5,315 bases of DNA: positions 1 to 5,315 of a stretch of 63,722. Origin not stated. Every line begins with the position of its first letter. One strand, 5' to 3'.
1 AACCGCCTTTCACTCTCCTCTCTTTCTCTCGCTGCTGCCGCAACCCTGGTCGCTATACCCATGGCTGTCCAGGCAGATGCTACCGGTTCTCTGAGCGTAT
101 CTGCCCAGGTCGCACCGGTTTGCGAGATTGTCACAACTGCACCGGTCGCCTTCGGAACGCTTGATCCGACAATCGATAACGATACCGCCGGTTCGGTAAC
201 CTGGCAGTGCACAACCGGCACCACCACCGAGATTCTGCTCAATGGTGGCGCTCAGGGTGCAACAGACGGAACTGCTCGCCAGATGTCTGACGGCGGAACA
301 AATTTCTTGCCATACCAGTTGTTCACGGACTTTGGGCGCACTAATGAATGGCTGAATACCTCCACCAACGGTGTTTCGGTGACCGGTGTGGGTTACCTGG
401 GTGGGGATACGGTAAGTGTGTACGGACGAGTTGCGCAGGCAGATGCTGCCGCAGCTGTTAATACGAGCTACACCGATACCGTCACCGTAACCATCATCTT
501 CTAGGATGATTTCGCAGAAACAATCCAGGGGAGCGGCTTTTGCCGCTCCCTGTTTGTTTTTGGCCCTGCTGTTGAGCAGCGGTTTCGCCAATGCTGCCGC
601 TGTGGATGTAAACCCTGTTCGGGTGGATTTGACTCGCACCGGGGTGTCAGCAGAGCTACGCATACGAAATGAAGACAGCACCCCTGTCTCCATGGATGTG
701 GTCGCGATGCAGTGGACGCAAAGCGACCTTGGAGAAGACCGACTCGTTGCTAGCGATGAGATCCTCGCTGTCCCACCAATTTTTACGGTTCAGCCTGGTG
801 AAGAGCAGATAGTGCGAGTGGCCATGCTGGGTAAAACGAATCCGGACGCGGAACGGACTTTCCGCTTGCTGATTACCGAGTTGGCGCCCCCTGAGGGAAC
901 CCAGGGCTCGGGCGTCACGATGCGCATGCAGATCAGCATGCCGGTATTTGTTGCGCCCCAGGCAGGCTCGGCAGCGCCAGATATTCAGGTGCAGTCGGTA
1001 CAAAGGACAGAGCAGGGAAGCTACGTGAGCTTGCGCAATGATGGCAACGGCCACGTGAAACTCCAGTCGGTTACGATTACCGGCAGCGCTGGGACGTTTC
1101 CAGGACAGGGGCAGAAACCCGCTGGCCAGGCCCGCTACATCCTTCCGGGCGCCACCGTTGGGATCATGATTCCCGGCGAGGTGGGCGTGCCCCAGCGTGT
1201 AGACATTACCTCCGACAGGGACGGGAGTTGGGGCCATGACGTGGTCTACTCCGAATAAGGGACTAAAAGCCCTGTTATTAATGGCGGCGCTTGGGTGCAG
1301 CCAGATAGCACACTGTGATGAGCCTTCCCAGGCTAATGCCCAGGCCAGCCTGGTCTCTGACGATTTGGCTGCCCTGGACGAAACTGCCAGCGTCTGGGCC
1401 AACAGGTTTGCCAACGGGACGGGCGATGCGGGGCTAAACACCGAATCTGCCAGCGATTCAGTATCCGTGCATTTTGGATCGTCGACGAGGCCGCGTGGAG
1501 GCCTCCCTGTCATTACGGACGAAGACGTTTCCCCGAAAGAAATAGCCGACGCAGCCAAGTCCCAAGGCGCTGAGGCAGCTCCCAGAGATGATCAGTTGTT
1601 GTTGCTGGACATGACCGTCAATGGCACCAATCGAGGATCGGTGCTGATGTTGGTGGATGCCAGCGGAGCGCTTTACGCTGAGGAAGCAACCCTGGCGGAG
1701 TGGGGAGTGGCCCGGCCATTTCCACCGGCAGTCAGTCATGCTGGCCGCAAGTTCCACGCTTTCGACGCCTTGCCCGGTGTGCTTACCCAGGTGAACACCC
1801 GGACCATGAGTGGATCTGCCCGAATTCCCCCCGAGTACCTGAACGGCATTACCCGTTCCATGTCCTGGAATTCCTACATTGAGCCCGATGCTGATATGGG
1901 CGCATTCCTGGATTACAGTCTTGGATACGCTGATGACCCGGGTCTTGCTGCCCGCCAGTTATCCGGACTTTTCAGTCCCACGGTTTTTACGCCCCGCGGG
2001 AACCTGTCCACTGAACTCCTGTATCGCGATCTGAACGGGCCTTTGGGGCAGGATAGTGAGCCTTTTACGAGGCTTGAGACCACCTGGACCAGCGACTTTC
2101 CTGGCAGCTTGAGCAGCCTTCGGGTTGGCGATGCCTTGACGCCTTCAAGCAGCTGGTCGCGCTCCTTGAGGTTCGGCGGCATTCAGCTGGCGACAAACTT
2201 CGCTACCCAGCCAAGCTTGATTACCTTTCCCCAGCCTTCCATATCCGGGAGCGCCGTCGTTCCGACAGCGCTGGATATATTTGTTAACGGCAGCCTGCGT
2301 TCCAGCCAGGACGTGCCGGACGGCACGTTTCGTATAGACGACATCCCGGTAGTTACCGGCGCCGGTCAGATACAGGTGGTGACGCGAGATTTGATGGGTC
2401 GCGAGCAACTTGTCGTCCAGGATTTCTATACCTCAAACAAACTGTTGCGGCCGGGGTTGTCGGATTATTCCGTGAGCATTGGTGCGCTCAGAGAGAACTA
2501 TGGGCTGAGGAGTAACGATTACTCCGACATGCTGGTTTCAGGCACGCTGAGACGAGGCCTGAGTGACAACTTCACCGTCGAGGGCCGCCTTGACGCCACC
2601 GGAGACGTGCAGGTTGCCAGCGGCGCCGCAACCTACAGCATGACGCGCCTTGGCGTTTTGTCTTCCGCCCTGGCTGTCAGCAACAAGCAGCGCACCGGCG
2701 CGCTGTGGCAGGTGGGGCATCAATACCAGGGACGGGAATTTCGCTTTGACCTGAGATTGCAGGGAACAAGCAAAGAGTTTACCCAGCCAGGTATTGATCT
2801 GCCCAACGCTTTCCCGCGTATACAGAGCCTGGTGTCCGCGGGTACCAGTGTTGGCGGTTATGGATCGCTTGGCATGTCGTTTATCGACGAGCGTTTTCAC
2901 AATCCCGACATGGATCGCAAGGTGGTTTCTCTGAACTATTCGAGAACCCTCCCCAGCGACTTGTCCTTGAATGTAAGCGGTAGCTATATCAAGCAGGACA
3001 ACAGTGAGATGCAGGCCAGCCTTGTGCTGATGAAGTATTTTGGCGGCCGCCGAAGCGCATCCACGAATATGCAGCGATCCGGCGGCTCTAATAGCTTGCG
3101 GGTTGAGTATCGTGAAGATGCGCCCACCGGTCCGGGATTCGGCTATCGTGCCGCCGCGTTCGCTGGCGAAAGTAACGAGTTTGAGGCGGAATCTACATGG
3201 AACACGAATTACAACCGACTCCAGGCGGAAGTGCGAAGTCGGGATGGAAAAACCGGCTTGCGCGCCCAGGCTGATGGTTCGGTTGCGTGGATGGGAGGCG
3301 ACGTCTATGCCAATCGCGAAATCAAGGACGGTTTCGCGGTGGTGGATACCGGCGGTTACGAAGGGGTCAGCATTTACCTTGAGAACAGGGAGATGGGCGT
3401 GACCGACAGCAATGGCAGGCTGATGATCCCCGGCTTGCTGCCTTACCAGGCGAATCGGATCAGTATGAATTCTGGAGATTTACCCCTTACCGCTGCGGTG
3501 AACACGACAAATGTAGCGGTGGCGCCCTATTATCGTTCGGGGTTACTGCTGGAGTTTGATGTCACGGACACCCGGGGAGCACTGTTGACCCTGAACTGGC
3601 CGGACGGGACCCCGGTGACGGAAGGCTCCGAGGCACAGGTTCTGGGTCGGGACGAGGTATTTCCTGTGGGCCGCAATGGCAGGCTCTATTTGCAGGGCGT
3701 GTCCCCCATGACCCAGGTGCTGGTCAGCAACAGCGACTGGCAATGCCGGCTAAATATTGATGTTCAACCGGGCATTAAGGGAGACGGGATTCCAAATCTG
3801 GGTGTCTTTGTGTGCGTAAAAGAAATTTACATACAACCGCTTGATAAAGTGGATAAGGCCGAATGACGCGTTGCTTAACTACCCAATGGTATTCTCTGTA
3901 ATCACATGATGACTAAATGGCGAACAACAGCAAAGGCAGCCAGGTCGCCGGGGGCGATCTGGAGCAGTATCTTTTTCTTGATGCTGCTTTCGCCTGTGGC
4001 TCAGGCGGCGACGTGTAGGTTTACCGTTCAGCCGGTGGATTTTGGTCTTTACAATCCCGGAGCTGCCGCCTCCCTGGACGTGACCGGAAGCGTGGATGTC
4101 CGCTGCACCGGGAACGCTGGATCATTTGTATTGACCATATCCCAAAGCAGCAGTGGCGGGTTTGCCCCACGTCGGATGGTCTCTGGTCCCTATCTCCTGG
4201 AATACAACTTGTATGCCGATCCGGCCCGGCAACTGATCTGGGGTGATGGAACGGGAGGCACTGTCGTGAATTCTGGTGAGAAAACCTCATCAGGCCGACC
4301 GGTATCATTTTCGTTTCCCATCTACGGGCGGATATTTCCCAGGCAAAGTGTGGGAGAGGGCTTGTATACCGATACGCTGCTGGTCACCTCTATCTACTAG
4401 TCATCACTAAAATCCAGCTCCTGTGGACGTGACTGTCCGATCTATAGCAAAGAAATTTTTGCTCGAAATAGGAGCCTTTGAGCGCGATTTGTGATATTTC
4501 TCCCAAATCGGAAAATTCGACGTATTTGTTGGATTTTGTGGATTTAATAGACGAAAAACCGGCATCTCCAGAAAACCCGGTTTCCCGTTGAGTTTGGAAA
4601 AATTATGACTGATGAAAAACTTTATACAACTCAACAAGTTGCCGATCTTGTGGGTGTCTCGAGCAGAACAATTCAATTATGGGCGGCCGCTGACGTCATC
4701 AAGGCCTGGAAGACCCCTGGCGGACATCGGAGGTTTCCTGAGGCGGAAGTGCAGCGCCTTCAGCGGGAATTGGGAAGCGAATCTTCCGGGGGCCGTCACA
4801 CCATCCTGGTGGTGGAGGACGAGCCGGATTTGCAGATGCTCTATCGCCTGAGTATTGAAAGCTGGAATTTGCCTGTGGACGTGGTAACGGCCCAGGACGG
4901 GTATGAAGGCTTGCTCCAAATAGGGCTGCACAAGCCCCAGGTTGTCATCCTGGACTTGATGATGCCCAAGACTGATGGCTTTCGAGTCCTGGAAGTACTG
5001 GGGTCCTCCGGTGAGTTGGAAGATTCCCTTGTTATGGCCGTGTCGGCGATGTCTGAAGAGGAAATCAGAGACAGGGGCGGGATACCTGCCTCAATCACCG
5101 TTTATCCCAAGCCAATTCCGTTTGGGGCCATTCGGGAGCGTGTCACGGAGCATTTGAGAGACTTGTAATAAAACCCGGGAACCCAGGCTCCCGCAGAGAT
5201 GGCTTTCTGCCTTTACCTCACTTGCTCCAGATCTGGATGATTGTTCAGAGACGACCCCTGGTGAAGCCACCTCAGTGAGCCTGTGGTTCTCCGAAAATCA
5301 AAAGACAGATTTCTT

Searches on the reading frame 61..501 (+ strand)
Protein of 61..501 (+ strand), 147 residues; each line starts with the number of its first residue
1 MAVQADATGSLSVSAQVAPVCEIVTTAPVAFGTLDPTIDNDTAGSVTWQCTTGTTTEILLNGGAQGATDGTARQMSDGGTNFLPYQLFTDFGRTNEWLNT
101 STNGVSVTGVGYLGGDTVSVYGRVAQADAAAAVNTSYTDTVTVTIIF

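Call 55: search_protein_families(library=pfam, proteins=[window:61-501:+], max_evalue=0.00001)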
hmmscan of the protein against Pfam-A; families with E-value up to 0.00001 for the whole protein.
window:61-501:+ (147 aa): 1 family
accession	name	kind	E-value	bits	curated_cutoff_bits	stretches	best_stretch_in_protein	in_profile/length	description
PF05229.21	SCPU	-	1.8e-25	90.3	22.4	1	8-144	2-138/138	Spore Coat Protein U domain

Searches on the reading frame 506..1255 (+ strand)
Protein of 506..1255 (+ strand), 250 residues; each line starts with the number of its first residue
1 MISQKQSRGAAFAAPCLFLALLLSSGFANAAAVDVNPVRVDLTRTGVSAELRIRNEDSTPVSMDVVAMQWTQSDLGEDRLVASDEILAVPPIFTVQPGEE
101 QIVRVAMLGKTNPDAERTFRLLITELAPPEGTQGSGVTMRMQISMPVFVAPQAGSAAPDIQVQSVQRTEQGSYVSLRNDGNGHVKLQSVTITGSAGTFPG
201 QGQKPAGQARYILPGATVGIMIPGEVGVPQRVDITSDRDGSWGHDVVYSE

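Call 55: search_protein_families(library=pfam, proteins=[window:506-1255:+], max_evalue=0.00001)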
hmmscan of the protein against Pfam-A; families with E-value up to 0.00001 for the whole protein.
window:506-1255:+ (250 aa): 1 family
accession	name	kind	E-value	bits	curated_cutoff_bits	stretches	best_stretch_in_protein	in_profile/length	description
PF00345.26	PapD_N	-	9.9e-18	64.8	23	1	33-153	2-124/126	Pili and flagellar-assembly chaperone, PapD N-terminal domain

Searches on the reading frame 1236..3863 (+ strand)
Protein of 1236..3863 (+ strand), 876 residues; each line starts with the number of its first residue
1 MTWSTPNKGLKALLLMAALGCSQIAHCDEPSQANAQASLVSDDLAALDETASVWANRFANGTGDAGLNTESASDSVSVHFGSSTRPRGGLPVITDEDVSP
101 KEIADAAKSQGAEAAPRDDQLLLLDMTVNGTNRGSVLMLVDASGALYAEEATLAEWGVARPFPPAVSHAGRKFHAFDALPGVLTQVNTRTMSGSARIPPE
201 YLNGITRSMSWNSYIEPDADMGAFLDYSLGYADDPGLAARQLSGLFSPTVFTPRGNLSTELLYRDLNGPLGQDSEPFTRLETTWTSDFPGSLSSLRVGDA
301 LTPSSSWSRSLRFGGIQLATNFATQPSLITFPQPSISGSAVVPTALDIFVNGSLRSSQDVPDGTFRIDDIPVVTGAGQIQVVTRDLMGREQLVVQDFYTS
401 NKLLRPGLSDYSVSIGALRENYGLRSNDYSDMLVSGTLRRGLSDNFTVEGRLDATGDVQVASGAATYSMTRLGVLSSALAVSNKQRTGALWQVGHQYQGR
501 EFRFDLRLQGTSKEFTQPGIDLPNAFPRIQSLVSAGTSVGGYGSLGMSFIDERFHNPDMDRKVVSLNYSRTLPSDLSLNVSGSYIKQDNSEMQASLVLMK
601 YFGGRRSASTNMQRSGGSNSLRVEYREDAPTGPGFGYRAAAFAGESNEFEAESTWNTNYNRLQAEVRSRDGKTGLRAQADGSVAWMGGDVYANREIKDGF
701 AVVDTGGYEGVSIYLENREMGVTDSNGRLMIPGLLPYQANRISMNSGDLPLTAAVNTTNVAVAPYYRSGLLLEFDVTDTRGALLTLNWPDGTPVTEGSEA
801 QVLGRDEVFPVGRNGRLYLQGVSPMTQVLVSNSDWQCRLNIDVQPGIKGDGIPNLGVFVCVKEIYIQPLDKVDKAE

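Call 55: search_protein_families(library=pfam, proteins=[window:1236-3863:+], max_evalue=0.00001)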
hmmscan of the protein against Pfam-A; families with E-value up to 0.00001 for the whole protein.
window:1236-3863:+ (876 aa): 2 families
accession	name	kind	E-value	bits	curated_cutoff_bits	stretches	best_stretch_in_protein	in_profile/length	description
PF00577.26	Usher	-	3.1e-36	125.8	27.1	2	277-498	31-248/549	Outer membrane usher protein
PF13953.12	PapC_C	-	5.6e-08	32.9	27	1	783-844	1-65/66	PapC C-terminal domain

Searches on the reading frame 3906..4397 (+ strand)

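Call 55: search_protein_families(library=pfam, proteins=[window:3906-4397:+], max_evalue=0.00001)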
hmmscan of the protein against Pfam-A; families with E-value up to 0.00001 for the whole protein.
window:3906-4397:+ (164 aa): 1 family
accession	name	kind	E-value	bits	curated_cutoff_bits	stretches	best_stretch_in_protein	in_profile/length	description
PF05229.21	SCPU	-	4.3e-28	98.8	22.4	1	28-161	7-138/138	Spore Coat Protein U domain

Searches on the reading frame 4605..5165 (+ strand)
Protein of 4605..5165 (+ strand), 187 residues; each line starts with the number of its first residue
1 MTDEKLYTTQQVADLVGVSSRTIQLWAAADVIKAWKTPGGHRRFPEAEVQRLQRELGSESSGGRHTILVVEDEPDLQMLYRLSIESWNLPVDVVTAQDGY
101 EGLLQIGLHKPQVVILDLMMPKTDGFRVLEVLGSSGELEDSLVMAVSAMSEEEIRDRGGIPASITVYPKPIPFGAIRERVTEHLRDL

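Call 55: search_protein_families(library=pfam, proteins=[window:4605-5165:+], max_evalue=0.00001)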
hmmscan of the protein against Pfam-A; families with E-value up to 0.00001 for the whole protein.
window:4605-5165:+ (187 aa): 4 families
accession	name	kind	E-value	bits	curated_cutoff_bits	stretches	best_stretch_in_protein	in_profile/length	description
PF00072.30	Response_reg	-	1.4e-13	51.4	30.2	1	67-179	1-109/111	Response regulator receiver domain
PF12728.13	HTH_17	-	1.8e-11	44.5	27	1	6-55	1-49/51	Helix-turn-helix domain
PF00376.29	MerR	-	1.9e-07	31.2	28.2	1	8-44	1-38/38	MerR family regulatory protein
PF13411.12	MerR_1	-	5.3e-07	30.1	21.6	1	7-53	1-47/69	MerR HTH family regulatory protein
